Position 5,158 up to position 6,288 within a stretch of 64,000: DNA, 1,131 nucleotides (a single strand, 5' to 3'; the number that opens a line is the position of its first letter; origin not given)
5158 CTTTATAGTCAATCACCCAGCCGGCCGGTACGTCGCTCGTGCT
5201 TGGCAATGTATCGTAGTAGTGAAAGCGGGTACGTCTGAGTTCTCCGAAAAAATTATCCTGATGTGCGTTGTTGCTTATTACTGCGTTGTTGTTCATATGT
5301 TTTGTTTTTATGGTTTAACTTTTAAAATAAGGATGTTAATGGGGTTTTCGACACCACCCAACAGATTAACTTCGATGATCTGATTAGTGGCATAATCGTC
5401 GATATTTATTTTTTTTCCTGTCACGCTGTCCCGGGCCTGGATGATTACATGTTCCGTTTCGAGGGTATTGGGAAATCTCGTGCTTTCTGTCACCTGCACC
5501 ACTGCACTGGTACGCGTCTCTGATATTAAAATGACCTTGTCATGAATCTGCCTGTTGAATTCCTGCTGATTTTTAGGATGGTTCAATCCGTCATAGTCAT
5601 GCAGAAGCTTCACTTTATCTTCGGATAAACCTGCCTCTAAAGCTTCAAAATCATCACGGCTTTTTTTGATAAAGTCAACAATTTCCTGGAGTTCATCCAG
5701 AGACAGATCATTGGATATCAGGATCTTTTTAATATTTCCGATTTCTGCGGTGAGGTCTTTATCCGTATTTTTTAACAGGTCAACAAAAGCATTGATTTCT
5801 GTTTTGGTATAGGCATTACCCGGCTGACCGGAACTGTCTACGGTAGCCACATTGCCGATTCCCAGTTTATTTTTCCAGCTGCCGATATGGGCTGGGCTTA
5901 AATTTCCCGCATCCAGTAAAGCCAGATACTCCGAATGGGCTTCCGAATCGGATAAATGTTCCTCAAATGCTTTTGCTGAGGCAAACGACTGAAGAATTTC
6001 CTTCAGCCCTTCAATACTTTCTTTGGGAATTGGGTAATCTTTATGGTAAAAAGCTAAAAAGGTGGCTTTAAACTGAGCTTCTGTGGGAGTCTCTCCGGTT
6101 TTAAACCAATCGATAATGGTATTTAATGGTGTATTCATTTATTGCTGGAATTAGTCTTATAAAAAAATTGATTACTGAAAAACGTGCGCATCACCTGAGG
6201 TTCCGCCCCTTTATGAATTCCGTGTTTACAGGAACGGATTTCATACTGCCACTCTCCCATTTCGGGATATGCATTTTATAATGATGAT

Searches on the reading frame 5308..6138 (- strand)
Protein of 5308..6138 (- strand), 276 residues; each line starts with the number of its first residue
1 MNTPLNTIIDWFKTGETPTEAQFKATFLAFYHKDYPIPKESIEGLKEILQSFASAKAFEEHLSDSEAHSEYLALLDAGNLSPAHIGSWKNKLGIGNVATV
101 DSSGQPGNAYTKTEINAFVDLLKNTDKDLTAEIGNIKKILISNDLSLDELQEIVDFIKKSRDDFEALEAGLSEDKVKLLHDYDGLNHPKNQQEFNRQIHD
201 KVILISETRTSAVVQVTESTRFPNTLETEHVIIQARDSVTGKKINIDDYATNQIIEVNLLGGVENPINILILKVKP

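Call 6: search_protein_families(library=pfam, proteins=[window:5308-6138:-], max_evalue=0.01)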
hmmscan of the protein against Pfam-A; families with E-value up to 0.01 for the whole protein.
window:5308-6138:- (276 aa): 0 families

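Call 9: search_protein_families(library=ncbifam, proteins=[window:5308-6138:-], max_evalue=0.01)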
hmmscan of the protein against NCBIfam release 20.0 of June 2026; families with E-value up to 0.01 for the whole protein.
window:5308-6138:- (276 aa): 0 families

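Call 10: search_protein_families(library=phrogs, proteins=[window:5308-6138:-], max_evalue=0.01)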
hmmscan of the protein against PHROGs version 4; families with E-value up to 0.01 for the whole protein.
window:5308-6138:- (276 aa): 1 family
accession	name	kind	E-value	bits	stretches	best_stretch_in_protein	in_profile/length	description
phrog_19602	-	tail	2.6e-07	30.8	1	126-182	205-257/504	tail fiber protein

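Call 13: search_protein_families(library=padloc, proteins=[window:5308-6138:-], max_evalue=0.01)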
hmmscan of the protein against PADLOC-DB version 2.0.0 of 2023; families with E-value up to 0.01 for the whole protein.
window:5308-6138:- (276 aa): 0 families

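Call 37: find_homologous_proteins(query=window:5308-6138:-)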
Query window:5308-6138:- (276 aa): 129 proteins with E <= 0.001 among 1427 candidates; the best 120 are listed.
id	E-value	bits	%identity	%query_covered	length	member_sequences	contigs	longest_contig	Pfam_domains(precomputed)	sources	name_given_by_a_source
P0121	2.8e-171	586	97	100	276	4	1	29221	-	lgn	-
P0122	4.3e-160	549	89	100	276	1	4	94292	-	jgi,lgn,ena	-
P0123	1.4e-139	482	80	100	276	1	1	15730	-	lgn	-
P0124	8.5e-134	463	78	100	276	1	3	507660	-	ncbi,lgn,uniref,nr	ncbi:hypothetical protein [uncultured Chryseobacterium sp.]|uniref:hypothetical protein n=1 Tax=uncu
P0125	2.3e-133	462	78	100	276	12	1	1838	-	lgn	-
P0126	1.3e-132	459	77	100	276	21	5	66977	-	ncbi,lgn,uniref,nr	ncbi:hypothetical protein [uncultured Chryseobacterium sp.]|uniref:hypothetical protein n=1 Tax=uncu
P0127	9.8e-126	437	73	100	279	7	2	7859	-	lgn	-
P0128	3.1e-125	435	73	100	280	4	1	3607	-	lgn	-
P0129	2.4e-124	432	75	100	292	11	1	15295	-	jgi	jgi:hypothetical protein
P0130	9.7e-124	430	72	100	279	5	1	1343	-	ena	-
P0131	5.4e-123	428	73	95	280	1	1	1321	-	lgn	-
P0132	2.7e-122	425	70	100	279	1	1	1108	-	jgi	jgi:hypothetical protein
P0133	6.2e-122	424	72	100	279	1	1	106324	-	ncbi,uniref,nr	ncbi:hypothetical protein [Chryseobacterium sp. JV558]|uniref:hypothetical protein n=1 Tax=Chryseoba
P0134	7.9e-122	424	73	100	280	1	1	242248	-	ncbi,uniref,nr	ncbi:hypothetical protein N6B72_17465 [Chryseobacterium soli]|uniref:hypothetical protein n=1 Tax=Ch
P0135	1.4e-121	423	72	100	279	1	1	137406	-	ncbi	-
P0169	3.7e-117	409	71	99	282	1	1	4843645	-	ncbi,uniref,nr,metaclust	ncbi:hypothetical protein A0O34_16695 [Chryseobacterium glaciei]|uniref:Uncharacterized protein n=1 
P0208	2.0e-110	386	65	100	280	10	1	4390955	-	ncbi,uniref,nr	ncbi:hypothetical protein [Chryseobacterium shandongense]|uniref:hypothetical protein n=1 Tax=Chryse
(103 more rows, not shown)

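Call 38: find_encoding_contigs(protein=P0169, flank=10000, max_places=1)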
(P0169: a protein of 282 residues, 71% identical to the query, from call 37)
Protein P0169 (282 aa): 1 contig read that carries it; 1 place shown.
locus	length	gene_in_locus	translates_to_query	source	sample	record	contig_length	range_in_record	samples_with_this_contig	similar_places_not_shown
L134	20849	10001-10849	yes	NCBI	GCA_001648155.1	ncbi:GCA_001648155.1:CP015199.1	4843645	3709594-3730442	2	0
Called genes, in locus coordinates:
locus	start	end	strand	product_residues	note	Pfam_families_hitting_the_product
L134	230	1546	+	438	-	PF00004:AAA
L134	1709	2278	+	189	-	-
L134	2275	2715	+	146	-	PF00959:Phage_lysozyme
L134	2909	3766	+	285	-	-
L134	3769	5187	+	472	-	-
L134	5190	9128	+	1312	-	-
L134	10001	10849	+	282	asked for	-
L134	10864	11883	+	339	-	-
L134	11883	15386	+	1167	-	-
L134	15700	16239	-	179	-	PF12099:DUF3575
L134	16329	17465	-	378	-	PF12833:HTH_18, PF00165:HTH_AraC (weak)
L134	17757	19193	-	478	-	PF00515:TPR_1 (faint), PF07719:TPR_2 (faint), PF00144:Beta-lactamase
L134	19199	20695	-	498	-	PF00144:Beta-lactamase, PF00515:TPR_1 (weak), PF07719:TPR_2 (weak)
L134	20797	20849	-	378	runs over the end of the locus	PF12833:HTH_18, PF00165:HTH_AraC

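Call 39: find_encoding_contigs(protein=P0208, flank=10000, max_places=1)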
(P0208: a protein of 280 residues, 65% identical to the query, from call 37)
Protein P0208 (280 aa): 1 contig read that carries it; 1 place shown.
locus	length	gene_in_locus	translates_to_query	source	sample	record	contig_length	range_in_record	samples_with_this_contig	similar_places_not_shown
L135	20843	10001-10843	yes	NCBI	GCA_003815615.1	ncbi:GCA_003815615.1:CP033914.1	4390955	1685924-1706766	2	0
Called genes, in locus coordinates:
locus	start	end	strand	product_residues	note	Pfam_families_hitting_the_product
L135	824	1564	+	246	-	-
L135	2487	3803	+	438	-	PF00004:AAA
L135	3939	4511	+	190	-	-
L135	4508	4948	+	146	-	PF00959:Phage_lysozyme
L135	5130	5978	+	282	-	-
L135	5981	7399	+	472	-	-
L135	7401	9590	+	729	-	-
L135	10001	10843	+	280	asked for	-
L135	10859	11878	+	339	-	-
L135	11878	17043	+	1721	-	-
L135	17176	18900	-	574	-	PF12729:4HB_MCP_1 (weak), PF00672:HAMP, PF00989:PAS, PF13188:PAS_8 (weak), PF00512:HisKA, PF02518:HATPase_c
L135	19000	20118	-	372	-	PF02702:KdpD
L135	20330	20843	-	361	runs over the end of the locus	PF07642:BBP2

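Call 44: find_homologous_proteins(query=L134:230-1546:+, max_evalue=1e-60)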
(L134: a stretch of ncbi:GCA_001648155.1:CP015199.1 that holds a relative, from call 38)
Query L134:230-1546:+ (438 aa): 7291 proteins with E <= 1e-60 among 8000 candidates; the best 120 are listed.
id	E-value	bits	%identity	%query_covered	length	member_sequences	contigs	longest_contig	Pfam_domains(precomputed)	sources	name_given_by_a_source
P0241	9.5e-268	906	92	100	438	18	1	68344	PF00004.36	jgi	jgi:AAA+ superfamily predicted ATPase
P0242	1.0e-261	886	89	100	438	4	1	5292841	PF00004.36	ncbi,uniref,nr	ncbi:ATP-binding protein [Chryseobacterium sp. MEBOG06]|uniref:ATP-binding protein n=1 Tax=Chryseoba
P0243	2.6e-261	885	89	100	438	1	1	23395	PF00004.36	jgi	jgi:AAA+ superfamily predicted ATPase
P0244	1.2e-257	872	89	100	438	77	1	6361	PF00004.36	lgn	-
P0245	4.2e-257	871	87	100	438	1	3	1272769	PF00004.36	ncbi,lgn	-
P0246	6.3e-257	870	89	100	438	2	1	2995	PF00004.36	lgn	-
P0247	1.2e-256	869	87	100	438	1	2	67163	PF00004.36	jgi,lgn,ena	-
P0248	2.2e-256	868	88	100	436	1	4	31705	PF00004.36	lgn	-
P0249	3.2e-256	868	88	100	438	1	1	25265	PF00004.36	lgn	-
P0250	4.7e-256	867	87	100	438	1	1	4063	PF00004.36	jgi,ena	-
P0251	1.1e-255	866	88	100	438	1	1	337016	PF00004.36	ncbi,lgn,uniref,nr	ncbi:ATP-binding protein [Chryseobacterium sp. Tr-659]|uniref:ATP-binding protein n=1 Tax=Chryseobac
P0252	1.5e-255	866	88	100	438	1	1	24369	PF00004.36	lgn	-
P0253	2.7e-255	865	88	100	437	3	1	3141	PF00004.36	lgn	-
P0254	5.2e-255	864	87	100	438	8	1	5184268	PF00004.36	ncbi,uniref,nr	ncbi:ATP-binding protein [Chryseobacterium sp. MEBOG07]|uniref:ATP-binding protein n=1 Tax=Chryseoba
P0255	3.2e-254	861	86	100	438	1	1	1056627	PF00004.36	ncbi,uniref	ncbi:hypothetical protein GCM10023210_04090 [Chryseobacterium ginsengisoli]|uniref:AAA+ ATPase domai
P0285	1.1e-249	846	86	100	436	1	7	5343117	PF00004.36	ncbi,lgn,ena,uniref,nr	ncbi:ATP-binding protein [Chryseobacterium arthrosphaerae]|uniref:ATP-binding protein n=1 Tax=Chryse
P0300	5.8e-249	844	86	100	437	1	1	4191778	PF00004.36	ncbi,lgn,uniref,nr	ncbi:ATP-binding protein [Chryseobacterium indoltheticum]|uniref:ATP-binding protein n=1 Tax=Chryseo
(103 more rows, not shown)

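Call 45: find_encoding_contigs(protein=P0242, flank=10000, max_places=1)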
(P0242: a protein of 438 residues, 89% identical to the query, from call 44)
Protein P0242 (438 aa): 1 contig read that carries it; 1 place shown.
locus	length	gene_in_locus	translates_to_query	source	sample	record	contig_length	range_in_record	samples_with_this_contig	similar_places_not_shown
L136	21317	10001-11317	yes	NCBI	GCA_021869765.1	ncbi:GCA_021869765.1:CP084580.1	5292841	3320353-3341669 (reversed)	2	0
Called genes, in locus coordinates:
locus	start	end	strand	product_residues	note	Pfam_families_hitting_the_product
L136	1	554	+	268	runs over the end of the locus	-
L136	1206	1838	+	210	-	PF13606:Ank_3 (faint), PF13637:Ank_4 (faint), PF00023:Ank (faint), PF13857:Ank_5 (faint), PF12796:Ank_2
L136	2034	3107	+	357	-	PF23952:LRR_EndoS (faint), PF14580:LRR_9 (faint), PF23598:LRR_14 (faint), PF23211:LRR_LRWD1 (weak), PF12799:LRR_4 (weak), PF13855:LRR_8 (weak)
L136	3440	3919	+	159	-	-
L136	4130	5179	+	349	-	-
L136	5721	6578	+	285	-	-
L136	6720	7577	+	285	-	-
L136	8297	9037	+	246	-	-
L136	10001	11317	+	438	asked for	PF00004:AAA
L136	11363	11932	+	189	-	-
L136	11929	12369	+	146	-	PF00959:Phage_lysozyme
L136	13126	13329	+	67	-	-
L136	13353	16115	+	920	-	-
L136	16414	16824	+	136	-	-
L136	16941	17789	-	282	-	PF09697:Porph_ging (weak)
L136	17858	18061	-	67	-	-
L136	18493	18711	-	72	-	-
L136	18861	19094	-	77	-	PF13443:HTH_26 (weak)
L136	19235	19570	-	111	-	-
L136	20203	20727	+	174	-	-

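Call 54: search_protein_families(library=pfam, proteins=[L136:5721-6578:+, L136:6720-7577:+, L136:8297-9037:+, L136:11363-11932:+, L136:4130-5179:+, L136:3440-3919:+, L134:3769-5187:+, L134:5190-9128:+, L136:13353-16115:+], max_evalue=0.1)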
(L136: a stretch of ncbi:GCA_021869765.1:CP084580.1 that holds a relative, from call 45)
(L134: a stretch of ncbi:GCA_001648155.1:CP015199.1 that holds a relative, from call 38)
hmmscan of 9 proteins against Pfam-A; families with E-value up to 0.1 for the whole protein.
L136:5721-6578:+ (285 aa): 4 families
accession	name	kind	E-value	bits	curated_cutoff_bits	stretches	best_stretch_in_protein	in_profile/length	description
PF09702.15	Cas_Csa5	-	0.0023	18.7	23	1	11-52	62-100/101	CRISPR-associated protein (Cas_Csa5)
PF14615.11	Rsa3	-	0.0098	15.9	27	1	25-60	11-45/46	Ribosome-assembly protein 3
PF05533.18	Peptidase_C42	-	0.036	14.5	25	0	92-141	21-67/88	Beet yellows virus-type papain-like endopeptidase C42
PF00046.35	Homeodomain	-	0.04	14.2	22.9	1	9-39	12-42/57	Homeodomain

L136:6720-7577:+ (285 aa): 1 family
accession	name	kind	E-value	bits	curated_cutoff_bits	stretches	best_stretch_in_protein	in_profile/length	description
PF01789.22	PsbP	-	0.023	15.2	23.5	1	59-135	30-109/155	PsbP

L136:8297-9037:+ (246 aa): 0 families

L136:11363-11932:+ (189 aa): 2 families
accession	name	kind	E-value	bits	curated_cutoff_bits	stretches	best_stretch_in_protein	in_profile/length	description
PF05283.16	MGC-24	-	0.00043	21.1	28.5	1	102-188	48-131/140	Multi-glycosylated core protein 24 (MGC-24), sialomucin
PF17231.7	DUF5305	-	0.0006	19.7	29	1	96-182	51-140/217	Family of unknown function (DUF5305)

L136:4130-5179:+ (349 aa): 9 families
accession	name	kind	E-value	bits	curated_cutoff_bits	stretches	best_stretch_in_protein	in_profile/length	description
PF12799.13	LRR_4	-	5.5e-32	109.5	27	7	235-277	1-44/44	Leucine Rich repeats (2 copies)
PF13855.12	LRR_8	-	8.1e-14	51.6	27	4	215-269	3-61/61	Leucine rich repeat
PF23598.1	LRR_14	-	1.5e-11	44.1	40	2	171-286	2-124/353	Leucine-rich repeat region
PF23952.1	LRR_EndoS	-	8.9e-09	36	27.9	3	139-221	37-114/116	Endo-beta-N-acetylglucosaminidase EndoS LRR domain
PF14580.12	LRR_9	-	2.5e-08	34.1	30.5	1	233-309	40-119/175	Leucine-rich repeat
PF13516.12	LRR_6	-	1.5e-06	28.3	23.4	0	235-248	3-16/24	Leucine Rich repeat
PF23211.1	LRR_LRWD1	-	0.00043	20.5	28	2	200-291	12-98/190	Leucine-rich repeat and WD repeat-containing protein 1, LRR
PF00560.39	LRR_1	-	0.001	19.2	20.6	0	236-250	1-17/23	Leucine Rich Repeat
PF21832.1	DUF6892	-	0.071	13.8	24.6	0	245-267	98-120/136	Family of unknown function (DUF6892)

L136:3440-3919:+ (159 aa): 2 families
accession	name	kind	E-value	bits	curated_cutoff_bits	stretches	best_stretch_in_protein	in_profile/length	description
PF22848.2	ASD1_dom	-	0.018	15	22.2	1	45-134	88-178/239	Alpha-L-arabinofuranosidase 1 domain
PF02661.23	Fic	-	0.041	15.2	24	0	19-96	5-78/93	Fic/DOC family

L134:3769-5187:+ (472 aa): 1 family
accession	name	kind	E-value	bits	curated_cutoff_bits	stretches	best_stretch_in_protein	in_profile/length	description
PF03259.23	Robl_LC7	-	0.063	13.5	23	0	258-299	10-58/91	Roadblock/LC7 domain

L134:5190-9128:+ (1312 aa): 0 families

L136:13353-16115:+ (920 aa): 8 families
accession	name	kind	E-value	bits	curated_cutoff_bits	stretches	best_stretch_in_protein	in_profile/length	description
PF25390.1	WD40_RLD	-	1.7e-178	593.9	150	4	474-721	33-294/363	RCC1-like domain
PF00415.24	RCC1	-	1.2e-127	416.8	21.7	12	541-588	1-50/50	Regulator of chromosome condensation (RCC1) repeat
PF13540.12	RCC1_2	-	4e-93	303.6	22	13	576-604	2-30/30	Regulator of chromosome condensation (RCC1) repeat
PF25384.1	Alsin_RLD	-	2.7e-23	83.4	100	3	543-623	243-325/405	Alsin RCC1-like domain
PF18962.6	Por_Secre_tail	-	4.3e-12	46.6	27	1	849-912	1-69/75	Secretion system C-terminal sorting domain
PF00041.27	fn3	-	4.3e-07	30.5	25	1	381-447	2-66/84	Fibronectin type III domain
PF18166.6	pP_pnuc_2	-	0.00048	20.7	25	0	646-691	72-117/122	Predicted pPIWI-associating nuclease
PF16656.11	Pur_ac_phosph_N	-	0.019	15.9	30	1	385-458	6-88/93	Purple acid Phosphatase, N-terminal domain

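Call 70: predict_structure(alignment_id=A3)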
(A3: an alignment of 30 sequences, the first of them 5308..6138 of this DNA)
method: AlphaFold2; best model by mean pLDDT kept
length: 276 residues; sequences in the alignment: 30
mean_pLDDT: 54.6   pTM: 0.28
mean pLDDT of the five models: 54.6, 47.5, 42.9, 40.7, 37.5
residues with pLDDT >= 90: 0; 70-90: 23; 50-70: 155; < 50: 98
segments of 3 or more residues with pLDDT < 50: 38-46, 64-78, 113-115, 117-126, 161-168, 170-209
pLDDT, mean of each block of 10 residues (from residue 1): 58 64 63 50 49 55 47 45 67 57 61 48 47 56 53 55 44 38 41 42 38 62 69 66 73 75 52 52
secondary structure, 60 per line:
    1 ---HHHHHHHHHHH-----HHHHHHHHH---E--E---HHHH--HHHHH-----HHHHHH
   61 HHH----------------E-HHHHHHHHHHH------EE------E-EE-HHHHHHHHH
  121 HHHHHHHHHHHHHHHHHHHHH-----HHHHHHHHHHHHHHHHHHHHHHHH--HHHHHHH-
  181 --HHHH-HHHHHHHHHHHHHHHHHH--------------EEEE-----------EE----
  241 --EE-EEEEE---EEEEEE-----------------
elements in order: H4-14 H20-28 H39-42 H45-49 H55-63 H82-92 H112-141 H147-170 H173-179 H183-186 H188-205 E220-223 E246-250 E254-259

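Call 75: find_related_loci(query=L134:230-1546:+, collection=viral_contigs, flank=10000)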
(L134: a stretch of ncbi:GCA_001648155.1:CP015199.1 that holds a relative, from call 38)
Query L134:230-1546:+ (438 aa) in viral_contigs; peptide patterns used: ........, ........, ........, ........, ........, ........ (x = any residue, [..] = any of these).
6 stretches matched a pattern, but none encodes a relative of the query by tblastn (E <= 1e-3).

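Call 76: find_related_loci(query=A3, collection=viral_contigs, flank=10000)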
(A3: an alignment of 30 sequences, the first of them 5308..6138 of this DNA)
Query A3 (276 aa) in viral_contigs; peptide patterns used: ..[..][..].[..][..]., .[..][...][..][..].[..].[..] (x = any residue, [..] = any of these).
600 stretches matched a pattern (row limit reached: there are more); 2 encode a relative of the query (tblastn E <= 1e-3); 2 distinct loci.
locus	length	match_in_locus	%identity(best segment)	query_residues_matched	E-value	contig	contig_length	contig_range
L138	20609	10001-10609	72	1-276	1e-65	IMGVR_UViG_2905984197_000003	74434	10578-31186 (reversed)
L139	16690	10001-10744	38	1-240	2e-46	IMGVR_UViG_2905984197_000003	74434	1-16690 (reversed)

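Call 78: search_protein_families(library=phrogs, proteins=[L138:1-1419:+, L138:1422-1910:+, L138:1910-2926:+, L138:2943-4577:+, L138:4583-5194:+, L138:5483-8254:+, L138:8599-9291:+, L138:9306-9743:+, L139:4066-8886:+], max_evalue=0.001)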
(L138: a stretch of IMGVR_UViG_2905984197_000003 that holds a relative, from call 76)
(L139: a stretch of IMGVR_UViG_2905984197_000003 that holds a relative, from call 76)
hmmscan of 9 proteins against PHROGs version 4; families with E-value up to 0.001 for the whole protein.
L138:1-1419:+ (473 aa): 3 families
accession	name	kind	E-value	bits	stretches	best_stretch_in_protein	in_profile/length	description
phrog_21917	-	unknown function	6.7e-50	170.9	2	81-370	1062-1340/1395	-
phrog_9959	-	tail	4.8e-22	78.4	1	157-467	1437-1699/1708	tail length tape measure protein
phrog_5211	-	unknown function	9.2e-05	23.7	0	162-232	8-79/112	-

L138:1422-1910:+ (163 aa): 1 family
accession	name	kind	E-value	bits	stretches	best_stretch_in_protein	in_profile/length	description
phrog_10156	-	unknown function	1.5e-39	136.3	1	5-156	9-160/167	-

L138:1910-2926:+ (339 aa): 2 families
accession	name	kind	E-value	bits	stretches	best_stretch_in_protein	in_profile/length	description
phrog_14220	-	unknown function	3.8e-41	142.5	1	3-203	185-387/401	-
phrog_6305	-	tail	6e-20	72.7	1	6-145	6-148/314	tail protein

L138:2943-4577:+ (545 aa): 3 families
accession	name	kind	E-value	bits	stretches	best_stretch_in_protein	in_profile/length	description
phrog_1696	-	tail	3.8e-12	45.1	1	290-385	209-305/2079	major tail protein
phrog_6813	-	unknown function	4.1e-09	36.2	1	286-375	599-689/907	-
phrog_36751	-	tail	6.2e-05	22.3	1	267-385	670-795/1057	minor tail protein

L138:4583-5194:+ (204 aa): 2 families
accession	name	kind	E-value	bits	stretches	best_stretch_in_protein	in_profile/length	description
phrog_14008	-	unknown function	1.5e-06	28.7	1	41-201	74-231/234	-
phrog_6102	-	moron, auxiliary metabolic gene and host takeover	4.1e-05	23.5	1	51-196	73-218/442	lipase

L138:5483-8254:+ (924 aa): 6 families
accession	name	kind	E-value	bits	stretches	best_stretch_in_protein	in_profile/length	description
phrog_19846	-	unknown function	7.8e-199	664.1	2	18-689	17-691/1272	-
phrog_15074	-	unknown function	6.8e-133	445.7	2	245-676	276-716/1773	-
phrog_31303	-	unknown function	5.3e-123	412.7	1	8-778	9-776/980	-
phrog_17422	-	unknown function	3.2e-44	152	1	25-491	19-480/961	-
phrog_22546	-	unknown function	1.1e-40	140.2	1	27-491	22-484/1386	-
phrog_3558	-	tail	6.2e-05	22.6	0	388-452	296-360/1047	tail protein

L138:8599-9291:+ (231 aa): 0 families

L138:9306-9743:+ (146 aa): 7 families
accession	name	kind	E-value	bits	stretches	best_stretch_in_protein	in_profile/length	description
phrog_7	-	lysis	1.2e-44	153.7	1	1-144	552-696/873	endolysin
phrog_33083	-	lysis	2.3e-22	80.3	1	1-143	1-140/456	endolysin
phrog_10457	-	lysis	7.4e-13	49.5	1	53-144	5-94/95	endolysin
phrog_7910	-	lysis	6.3e-09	37.3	1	67-141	13-89/96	endolysin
phrog_16615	-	other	7.7e-08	32.6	1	4-143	200-348/529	peptidase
phrog_28234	-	lysis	1.8e-06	28.3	1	30-144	100-220/372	endolysin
phrog_3572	-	lysis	4.1e-05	23.2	1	8-135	268-396/653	endolysin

L139:4066-8886:+ (1607 aa): 2 families
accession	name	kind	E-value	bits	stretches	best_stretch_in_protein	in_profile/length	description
phrog_14959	-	unknown function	3.2e-145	486.4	2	48-763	489-1307/2494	-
phrog_24896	-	unknown function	6e-81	273.7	2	51-760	90-874/1110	-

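Call 81: search_dna_similar(query=window:5308-6138:-, collection=phages, mode=protein, max_evalue=0.001)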
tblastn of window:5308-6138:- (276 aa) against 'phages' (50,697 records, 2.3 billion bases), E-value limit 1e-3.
Records with a match: 7; places in all: 7; records where one place covers at least 80% of the query: 0.
Best place of each record, by identity: <60% 7.
By first word of the organism name: Campylobacter 6; Flavobacterium 1.
By host as written in the record: Campylobacter jejuni 2; - 2; Campylobacter sp. 2; Flavobacterium columnare NBRC 100251 = ATCC 23463 1.
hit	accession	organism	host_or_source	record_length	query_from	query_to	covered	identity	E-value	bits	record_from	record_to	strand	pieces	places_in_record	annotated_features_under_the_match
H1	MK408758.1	Campylobacter phage CP20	Campylobacter jejuni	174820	127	182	20%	53.6%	4e-4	47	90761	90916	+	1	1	hypothetical protein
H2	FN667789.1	Campylobacter phage CPt10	-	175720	127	182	20%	53.6%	4e-4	47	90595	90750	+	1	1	hypothetical phage protein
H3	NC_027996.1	Campylobacter phage CPt10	-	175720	127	182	20%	53.6%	4e-4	47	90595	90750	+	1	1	tail fiber protein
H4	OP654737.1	Campylobacter phage vB_CjeM_WX1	Campylobacter jejuni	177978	127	182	20%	53.6%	4e-4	47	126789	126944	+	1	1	putative tail fiber protein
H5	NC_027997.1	Campylobacter phage CP220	Campylobacter sp.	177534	127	182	20%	51.8%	8e-4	47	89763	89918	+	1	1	tail fiber protein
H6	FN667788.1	Campylobacter phage CP220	Campylobacter sp.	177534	127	182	20%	51.8%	8e-4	47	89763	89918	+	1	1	hypothetical phage protein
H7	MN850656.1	Flavobacterium phage fF4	Flavobacterium columnare NBRC 100251 = ...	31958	3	51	18%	40.8%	2e-4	49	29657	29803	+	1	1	hypothetical protein (x2)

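Call 83: get_annotated_region(hit=H7, flank=12000)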
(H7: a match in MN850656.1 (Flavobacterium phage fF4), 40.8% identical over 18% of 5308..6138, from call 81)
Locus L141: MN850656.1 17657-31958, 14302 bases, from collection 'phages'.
description: Flavobacterium phage fF4, complete genome.
organism: Flavobacterium phage fF4 (NCBI taxid 2692741)
taxonomy: Viruses; Duplodnaviria; Heunggongvirae; Uroviricota; Caudoviricetes; Winoviridae
host: Flavobacterium columnare NBRC 100251 = ATCC 23463; source: -; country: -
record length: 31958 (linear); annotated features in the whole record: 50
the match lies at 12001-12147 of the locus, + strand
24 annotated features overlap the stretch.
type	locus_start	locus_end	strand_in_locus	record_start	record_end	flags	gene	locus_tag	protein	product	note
CDS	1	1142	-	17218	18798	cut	-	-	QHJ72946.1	putative terminase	-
CDS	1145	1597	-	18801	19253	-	-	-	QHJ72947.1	hypothetical protein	-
CDS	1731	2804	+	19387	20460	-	-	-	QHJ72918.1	putative protease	-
CDS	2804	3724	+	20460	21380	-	-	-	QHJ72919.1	putative capsid protein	-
CDS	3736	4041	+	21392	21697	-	-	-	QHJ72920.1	hypothetical protein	-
CDS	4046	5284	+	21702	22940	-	-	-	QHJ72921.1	hypothetical protein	-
CDS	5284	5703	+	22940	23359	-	-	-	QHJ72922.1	hypothetical protein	-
CDS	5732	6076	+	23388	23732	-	-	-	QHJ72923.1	hypothetical protein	-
CDS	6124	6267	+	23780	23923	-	-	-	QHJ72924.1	hypothetical protein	-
CDS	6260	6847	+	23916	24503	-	-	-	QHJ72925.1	hypothetical protein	-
CDS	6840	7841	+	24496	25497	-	-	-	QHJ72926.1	hypothetical protein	-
CDS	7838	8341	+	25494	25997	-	-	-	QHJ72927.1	hypothetical protein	-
CDS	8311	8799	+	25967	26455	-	-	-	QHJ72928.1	hypothetical protein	-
CDS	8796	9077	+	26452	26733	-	-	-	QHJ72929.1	hypothetical protein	-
CDS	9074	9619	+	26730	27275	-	-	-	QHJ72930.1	hypothetical protein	-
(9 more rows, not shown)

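Call 85: find_encoding_contigs(protein=P0300, flank=10000, max_places=1)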
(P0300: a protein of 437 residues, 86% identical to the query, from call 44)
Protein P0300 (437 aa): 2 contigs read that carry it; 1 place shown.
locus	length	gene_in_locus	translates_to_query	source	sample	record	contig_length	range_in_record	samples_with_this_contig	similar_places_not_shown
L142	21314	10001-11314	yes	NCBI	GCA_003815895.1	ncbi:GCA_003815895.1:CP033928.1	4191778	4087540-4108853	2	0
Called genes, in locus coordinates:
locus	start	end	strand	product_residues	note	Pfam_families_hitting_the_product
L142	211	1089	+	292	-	PF15575:Imm49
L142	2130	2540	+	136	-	-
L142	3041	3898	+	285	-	-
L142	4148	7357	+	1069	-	-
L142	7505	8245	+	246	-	-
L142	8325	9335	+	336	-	-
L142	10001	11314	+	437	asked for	PF00004:AAA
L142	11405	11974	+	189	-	-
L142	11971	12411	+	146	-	PF00959:Phage_lysozyme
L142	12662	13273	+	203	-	-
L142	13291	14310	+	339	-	-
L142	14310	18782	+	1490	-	-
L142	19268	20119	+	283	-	-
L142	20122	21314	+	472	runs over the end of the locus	-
